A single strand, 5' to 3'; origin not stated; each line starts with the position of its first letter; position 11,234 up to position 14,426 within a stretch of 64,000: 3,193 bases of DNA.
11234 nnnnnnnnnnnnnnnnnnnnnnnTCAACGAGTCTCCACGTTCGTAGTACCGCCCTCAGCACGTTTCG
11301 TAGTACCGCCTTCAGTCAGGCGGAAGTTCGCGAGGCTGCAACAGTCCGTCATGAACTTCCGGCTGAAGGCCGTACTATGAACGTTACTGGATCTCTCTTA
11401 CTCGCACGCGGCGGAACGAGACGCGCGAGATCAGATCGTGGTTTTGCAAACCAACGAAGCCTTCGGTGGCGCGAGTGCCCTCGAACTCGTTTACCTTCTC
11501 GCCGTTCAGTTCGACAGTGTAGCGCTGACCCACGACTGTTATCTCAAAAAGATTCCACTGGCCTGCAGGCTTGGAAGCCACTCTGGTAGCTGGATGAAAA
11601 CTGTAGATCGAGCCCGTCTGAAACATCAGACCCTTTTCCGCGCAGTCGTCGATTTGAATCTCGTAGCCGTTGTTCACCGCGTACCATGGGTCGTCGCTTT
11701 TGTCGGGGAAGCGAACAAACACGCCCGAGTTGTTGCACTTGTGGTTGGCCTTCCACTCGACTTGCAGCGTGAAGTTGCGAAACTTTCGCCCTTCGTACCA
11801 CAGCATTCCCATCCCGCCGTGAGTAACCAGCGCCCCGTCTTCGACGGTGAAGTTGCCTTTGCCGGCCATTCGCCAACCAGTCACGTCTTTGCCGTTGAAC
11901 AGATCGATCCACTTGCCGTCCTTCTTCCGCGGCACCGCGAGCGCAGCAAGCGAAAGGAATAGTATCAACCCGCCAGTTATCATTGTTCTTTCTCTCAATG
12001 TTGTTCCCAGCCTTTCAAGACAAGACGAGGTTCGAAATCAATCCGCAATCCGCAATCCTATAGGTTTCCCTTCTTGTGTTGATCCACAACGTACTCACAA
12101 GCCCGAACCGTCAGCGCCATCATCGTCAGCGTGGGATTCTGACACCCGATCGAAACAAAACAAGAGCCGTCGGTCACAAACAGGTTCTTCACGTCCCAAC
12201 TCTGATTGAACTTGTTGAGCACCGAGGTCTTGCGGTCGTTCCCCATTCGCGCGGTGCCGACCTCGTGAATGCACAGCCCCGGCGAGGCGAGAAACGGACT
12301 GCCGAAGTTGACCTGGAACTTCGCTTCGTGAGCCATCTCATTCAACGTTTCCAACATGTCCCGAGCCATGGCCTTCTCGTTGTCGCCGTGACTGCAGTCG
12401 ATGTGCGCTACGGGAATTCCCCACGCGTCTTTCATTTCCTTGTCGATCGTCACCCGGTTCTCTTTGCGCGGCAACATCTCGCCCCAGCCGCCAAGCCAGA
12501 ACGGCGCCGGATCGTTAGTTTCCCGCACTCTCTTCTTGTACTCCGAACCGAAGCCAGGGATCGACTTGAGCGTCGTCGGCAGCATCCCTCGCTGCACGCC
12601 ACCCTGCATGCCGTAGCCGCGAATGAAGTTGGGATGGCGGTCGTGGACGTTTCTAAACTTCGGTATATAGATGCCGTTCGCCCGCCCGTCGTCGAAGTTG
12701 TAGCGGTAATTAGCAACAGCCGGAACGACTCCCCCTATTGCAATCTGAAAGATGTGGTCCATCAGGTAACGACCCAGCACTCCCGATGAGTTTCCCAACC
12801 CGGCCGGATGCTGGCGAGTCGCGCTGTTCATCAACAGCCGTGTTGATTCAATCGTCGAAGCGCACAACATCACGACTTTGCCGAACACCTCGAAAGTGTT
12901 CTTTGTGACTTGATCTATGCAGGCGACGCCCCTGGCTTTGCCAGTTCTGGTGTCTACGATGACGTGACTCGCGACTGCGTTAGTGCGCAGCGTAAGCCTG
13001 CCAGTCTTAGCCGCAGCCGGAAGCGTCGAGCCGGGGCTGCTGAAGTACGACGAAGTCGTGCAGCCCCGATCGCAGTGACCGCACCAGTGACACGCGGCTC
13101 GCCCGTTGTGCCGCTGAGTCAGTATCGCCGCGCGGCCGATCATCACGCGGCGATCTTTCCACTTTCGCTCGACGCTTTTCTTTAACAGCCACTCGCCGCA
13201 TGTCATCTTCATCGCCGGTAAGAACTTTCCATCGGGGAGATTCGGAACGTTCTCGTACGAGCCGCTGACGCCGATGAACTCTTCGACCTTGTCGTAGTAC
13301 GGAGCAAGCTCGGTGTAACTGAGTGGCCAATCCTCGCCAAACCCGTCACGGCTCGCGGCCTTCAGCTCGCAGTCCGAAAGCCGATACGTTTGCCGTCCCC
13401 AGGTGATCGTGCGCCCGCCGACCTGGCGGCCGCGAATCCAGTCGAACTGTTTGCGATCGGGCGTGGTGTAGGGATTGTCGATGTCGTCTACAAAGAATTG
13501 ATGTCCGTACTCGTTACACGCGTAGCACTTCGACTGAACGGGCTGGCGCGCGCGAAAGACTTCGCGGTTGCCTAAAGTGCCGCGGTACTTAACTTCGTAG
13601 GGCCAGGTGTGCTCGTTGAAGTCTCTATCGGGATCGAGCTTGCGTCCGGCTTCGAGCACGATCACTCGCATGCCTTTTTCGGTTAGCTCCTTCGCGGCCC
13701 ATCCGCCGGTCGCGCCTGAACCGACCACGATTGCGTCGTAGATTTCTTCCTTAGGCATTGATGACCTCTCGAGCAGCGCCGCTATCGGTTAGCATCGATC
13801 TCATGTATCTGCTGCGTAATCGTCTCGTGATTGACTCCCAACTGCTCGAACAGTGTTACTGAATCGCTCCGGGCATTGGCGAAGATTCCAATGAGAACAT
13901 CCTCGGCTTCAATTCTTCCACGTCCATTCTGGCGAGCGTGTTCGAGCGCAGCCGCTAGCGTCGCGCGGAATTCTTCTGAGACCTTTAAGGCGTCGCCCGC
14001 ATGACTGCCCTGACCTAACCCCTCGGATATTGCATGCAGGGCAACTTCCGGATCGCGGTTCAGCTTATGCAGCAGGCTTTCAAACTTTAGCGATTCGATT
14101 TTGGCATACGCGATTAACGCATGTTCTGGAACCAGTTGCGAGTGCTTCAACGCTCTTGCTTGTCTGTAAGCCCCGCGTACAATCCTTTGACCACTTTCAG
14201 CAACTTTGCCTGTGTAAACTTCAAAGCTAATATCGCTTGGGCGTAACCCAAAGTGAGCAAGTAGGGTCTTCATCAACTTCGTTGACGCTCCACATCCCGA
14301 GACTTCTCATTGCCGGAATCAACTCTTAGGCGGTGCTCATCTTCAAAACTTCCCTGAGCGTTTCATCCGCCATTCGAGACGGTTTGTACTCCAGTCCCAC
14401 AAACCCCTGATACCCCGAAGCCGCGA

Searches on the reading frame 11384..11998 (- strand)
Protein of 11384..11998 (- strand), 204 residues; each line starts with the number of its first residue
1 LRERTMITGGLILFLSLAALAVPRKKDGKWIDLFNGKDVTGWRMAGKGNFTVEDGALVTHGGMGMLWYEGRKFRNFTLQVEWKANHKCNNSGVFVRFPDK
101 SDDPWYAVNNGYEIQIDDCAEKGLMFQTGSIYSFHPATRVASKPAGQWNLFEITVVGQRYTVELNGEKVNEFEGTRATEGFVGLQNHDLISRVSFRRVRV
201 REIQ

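Call 25: search_protein_families(library=pfam, proteins=[window:11384-11998:-], max_evalue=0.001)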
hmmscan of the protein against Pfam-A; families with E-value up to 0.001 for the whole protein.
window:11384-11998:- (204 aa): 1 family
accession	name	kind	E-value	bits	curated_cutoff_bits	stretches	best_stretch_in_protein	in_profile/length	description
PF06439.18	3keto-disac_hyd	-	1.3e-45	156.2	26.8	1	29-201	1-187/187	3-keto-disaccharide hydrolase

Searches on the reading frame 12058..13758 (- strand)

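Call 25: search_protein_families(library=pfam, proteins=[window:12058-13758:-], max_evalue=0.001)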
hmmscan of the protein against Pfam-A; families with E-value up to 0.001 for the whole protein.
window:12058-13758:- (566 aa): 5 families
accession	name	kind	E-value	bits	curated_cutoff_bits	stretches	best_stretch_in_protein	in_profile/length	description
PF05199.19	GMC_oxred_C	-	6.8e-23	82.2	24.6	1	430-549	1-138/139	GMC oxidoreductase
PF00732.25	GMC_oxred_N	-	1.4e-15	58.1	23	1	8-336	2-217/218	GMC oxidoreductase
PF01266.30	DAO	-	0.00015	21.8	27.9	1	8-39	1-32/353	FAD dependent oxidoreductase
PF00890.30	FAD_binding_2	-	0.00015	21.5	20.4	0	8-39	1-32/414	FAD binding domain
PF13450.12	NAD_binding_8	-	0.00054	20.6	21.9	0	11-40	1-30/68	NAD(P)-binding Rossmann-like domain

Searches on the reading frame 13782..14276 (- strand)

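Call 25: search_protein_families(library=pfam, proteins=[window:13782-14276:-], max_evalue=0.001)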
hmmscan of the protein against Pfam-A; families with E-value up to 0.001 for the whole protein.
window:13782-14276:- (164 aa): 1 family
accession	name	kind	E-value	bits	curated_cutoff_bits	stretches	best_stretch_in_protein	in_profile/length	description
PF02861.25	Clp_N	-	8.2e-06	26.3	20.7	0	110-159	1-50/53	Clp amino terminal domain, pathogenicity island component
